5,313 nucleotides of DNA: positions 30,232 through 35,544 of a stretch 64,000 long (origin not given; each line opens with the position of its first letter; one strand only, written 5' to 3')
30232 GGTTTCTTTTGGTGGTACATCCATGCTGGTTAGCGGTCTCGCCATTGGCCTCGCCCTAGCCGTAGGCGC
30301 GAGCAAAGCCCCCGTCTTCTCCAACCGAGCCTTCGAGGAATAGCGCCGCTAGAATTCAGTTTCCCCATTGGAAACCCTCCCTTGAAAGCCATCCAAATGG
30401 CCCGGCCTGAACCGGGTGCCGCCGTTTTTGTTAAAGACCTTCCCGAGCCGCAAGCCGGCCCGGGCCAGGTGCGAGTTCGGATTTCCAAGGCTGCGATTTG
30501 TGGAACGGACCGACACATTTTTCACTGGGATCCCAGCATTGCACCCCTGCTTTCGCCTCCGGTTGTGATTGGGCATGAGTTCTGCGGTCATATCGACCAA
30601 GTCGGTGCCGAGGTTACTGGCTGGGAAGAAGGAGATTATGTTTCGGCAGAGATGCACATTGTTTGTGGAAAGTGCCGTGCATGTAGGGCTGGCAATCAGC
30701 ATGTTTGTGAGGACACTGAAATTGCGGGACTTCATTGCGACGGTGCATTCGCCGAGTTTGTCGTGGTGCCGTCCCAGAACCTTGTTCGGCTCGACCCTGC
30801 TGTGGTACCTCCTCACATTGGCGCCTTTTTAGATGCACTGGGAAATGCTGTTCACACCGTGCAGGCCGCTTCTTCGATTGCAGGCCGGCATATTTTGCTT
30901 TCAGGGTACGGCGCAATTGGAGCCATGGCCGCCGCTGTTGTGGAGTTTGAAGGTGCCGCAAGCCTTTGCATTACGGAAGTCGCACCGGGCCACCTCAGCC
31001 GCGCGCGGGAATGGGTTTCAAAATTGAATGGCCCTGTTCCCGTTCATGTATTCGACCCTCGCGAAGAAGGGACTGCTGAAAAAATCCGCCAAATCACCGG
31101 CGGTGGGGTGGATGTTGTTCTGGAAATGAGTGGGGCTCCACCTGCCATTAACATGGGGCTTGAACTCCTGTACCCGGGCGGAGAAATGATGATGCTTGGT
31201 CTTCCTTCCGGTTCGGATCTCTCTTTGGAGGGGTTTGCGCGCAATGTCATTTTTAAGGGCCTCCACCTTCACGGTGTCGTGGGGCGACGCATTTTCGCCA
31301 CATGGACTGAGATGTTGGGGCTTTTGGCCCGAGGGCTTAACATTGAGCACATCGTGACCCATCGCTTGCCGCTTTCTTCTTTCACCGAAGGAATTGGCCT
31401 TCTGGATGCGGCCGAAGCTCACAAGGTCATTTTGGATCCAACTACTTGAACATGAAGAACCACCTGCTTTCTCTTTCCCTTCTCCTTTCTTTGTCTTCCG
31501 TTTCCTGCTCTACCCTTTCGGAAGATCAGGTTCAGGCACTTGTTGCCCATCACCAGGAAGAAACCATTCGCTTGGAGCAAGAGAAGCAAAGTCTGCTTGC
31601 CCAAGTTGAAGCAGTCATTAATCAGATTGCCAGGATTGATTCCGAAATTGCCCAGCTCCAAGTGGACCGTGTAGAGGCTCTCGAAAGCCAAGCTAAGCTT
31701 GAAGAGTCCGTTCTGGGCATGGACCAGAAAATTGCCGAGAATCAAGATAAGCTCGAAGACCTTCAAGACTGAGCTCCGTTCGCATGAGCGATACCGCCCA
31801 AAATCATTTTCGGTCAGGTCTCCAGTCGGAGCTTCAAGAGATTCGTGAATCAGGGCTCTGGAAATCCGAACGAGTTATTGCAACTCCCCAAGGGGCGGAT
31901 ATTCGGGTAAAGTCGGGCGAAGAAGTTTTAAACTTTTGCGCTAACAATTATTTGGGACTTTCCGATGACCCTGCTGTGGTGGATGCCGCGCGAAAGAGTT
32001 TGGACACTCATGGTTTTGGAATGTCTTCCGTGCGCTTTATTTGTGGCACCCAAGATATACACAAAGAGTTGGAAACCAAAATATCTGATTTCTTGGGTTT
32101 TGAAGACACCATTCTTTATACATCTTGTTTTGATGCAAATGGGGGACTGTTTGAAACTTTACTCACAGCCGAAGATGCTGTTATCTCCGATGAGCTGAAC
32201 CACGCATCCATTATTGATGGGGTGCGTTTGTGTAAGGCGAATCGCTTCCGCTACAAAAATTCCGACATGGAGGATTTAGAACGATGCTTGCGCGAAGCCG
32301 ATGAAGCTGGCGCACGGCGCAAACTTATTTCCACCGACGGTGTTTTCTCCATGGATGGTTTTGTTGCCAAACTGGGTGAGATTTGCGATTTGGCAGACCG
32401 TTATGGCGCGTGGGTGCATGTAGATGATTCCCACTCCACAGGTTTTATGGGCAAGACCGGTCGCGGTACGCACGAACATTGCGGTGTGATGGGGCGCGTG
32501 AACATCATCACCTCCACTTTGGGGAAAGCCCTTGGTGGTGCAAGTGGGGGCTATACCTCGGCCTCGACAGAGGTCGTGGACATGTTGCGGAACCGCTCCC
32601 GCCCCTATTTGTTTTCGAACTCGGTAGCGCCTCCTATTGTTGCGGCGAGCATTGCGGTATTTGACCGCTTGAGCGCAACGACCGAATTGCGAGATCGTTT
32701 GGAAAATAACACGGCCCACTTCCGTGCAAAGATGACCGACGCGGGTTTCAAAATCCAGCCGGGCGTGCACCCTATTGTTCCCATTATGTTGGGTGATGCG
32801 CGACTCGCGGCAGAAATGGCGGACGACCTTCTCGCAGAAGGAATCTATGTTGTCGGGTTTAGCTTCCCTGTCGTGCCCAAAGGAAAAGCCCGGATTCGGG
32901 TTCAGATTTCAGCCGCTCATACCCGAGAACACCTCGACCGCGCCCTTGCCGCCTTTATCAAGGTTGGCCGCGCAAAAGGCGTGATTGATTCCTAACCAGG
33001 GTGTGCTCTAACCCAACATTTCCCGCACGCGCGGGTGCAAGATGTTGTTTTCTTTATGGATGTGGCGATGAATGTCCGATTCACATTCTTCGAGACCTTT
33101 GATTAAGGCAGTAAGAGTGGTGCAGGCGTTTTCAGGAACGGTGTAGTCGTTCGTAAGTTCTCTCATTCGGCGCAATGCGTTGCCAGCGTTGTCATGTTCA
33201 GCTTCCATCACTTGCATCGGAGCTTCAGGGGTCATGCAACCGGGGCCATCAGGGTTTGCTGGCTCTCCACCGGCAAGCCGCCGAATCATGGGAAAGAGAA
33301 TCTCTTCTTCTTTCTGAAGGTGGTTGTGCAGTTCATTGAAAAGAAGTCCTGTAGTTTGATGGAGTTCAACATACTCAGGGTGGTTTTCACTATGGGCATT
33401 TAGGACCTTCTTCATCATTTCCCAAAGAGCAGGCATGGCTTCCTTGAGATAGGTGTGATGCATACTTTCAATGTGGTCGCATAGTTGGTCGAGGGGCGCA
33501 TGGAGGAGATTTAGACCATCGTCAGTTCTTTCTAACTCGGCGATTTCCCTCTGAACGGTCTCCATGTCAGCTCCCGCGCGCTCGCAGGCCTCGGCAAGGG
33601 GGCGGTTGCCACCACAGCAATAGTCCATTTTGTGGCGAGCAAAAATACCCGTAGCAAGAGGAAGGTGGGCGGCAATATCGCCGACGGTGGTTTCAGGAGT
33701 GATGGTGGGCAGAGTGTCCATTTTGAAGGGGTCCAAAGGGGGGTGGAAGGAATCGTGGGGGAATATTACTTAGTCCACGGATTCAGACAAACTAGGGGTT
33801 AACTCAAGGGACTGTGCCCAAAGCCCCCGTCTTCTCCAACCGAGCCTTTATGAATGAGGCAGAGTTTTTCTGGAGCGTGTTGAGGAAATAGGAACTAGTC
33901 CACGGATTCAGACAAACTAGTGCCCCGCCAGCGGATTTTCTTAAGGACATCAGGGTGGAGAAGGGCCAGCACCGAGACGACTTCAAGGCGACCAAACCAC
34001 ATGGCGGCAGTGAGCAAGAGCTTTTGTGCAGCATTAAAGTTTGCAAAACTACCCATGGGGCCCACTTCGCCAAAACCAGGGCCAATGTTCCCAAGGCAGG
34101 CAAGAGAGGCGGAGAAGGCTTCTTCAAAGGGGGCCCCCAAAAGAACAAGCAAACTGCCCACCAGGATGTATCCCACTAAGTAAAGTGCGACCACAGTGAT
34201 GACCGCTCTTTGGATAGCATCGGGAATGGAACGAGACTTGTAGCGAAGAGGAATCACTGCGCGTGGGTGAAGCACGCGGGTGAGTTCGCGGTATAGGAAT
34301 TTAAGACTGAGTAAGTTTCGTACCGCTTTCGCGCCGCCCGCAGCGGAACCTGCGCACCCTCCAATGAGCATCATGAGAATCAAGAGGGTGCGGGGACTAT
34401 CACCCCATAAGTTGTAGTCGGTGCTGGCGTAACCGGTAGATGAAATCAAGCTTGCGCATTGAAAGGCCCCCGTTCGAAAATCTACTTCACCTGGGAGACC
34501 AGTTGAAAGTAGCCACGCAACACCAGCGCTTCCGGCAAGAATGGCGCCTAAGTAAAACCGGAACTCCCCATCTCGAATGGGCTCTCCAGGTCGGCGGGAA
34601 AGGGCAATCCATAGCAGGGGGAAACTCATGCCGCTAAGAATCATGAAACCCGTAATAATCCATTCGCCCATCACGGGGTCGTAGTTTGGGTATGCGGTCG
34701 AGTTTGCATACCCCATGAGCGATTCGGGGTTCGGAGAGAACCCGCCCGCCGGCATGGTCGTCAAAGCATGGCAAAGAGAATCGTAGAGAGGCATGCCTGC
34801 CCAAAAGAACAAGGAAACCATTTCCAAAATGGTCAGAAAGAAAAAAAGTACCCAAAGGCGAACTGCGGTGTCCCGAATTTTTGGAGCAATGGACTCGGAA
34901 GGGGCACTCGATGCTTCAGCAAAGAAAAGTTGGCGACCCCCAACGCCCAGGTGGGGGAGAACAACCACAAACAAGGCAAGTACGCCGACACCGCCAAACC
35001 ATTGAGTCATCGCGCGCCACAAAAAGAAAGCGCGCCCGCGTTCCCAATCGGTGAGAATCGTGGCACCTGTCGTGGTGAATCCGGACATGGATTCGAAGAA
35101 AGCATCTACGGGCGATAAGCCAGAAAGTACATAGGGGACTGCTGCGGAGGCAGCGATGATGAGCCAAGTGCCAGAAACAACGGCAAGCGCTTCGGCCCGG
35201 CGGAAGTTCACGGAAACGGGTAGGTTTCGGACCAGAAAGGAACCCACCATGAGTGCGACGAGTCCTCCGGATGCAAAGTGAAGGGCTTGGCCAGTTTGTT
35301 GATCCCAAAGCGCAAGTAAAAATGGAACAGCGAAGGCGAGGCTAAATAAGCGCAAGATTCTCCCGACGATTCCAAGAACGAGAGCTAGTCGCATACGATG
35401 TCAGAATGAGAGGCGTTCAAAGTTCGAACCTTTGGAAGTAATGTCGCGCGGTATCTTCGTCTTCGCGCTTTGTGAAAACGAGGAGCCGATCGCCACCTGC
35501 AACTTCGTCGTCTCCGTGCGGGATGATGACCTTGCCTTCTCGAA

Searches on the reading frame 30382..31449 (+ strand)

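Call 46: search_protein_families(library=pfam, proteins=[window:30382-31449:+], max_evalue=0.00001)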
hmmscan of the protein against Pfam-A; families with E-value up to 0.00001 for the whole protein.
window:30382-31449:+ (355 aa): 2 families
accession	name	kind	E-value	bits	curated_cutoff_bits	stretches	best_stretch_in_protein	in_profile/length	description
PF08240.17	ADH_N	-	2.5e-28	98.8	23.5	1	26-137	1-102/104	Alcohol dehydrogenase GroES-like domain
PF00107.32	ADH_zinc_N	-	4.3e-15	56.2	31.8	1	179-316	2-128/129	Zinc-binding dehydrogenase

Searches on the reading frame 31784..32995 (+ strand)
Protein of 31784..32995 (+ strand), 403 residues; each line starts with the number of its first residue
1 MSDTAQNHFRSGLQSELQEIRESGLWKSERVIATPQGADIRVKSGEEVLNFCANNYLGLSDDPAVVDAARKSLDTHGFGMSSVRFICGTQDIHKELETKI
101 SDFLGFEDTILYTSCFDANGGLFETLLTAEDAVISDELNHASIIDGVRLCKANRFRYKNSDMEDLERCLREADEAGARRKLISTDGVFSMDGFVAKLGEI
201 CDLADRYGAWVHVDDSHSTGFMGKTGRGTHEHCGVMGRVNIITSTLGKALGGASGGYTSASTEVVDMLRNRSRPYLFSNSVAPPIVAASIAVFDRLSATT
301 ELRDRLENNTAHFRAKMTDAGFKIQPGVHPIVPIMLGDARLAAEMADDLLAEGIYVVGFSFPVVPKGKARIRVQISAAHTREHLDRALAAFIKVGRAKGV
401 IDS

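Call 46: search_protein_families(library=pfam, proteins=[window:31784-32995:+], max_evalue=0.00001)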
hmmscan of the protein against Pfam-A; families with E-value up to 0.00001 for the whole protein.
window:31784-32995:+ (403 aa): 1 family
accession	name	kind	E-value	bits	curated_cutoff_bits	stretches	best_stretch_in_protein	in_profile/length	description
PF00155.27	Aminotran_1_2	-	5.1e-68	230.3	19.7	1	47-390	2-360/361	Aminotransferase class I and II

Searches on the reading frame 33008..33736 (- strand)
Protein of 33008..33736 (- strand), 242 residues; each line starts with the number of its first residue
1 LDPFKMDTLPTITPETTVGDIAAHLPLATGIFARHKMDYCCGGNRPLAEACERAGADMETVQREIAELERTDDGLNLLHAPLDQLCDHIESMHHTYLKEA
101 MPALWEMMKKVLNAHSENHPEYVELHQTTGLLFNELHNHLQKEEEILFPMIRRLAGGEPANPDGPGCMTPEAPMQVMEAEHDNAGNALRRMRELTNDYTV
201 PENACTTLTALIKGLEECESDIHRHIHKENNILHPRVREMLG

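Call 46: search_protein_families(library=pfam, proteins=[window:33008-33736:-], max_evalue=0.00001)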
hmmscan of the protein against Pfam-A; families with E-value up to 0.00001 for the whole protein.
window:33008-33736:- (242 aa): 2 families
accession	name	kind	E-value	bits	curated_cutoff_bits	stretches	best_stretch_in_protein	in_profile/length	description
PF04405.19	ScdA_N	-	5.7e-20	71.2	32.5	1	15-68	2-55/56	Domain of Unknown function (DUF542)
PF01814.28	Hemerythrin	-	5.2e-18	66.2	25.3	1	92-236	8-126/127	Hemerythrin HHE cation binding domain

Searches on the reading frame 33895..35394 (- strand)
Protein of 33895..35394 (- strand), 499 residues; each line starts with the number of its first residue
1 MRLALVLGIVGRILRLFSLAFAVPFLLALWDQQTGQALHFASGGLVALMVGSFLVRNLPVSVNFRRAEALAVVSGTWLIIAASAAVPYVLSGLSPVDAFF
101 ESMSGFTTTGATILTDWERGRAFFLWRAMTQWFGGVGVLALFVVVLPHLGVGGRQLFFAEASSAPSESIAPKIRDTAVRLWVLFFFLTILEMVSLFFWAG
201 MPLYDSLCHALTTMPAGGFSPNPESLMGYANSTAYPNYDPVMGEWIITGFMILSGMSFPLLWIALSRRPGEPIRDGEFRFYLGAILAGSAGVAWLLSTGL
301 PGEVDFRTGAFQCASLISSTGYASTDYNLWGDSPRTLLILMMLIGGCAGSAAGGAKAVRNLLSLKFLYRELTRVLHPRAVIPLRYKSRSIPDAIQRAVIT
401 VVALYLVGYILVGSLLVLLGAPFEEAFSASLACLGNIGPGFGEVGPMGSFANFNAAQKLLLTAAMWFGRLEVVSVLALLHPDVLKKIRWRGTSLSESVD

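Call 46: search_protein_families(library=pfam, proteins=[window:33895-35394:-], max_evalue=0.00001)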
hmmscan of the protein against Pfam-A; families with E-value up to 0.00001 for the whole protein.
window:33895-35394:- (499 aa): 1 family
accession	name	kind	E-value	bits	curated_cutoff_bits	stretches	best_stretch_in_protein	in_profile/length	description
PF02386.22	TrkH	-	1.2e-56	192.6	27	2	63-275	29-251/502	Cation transport protein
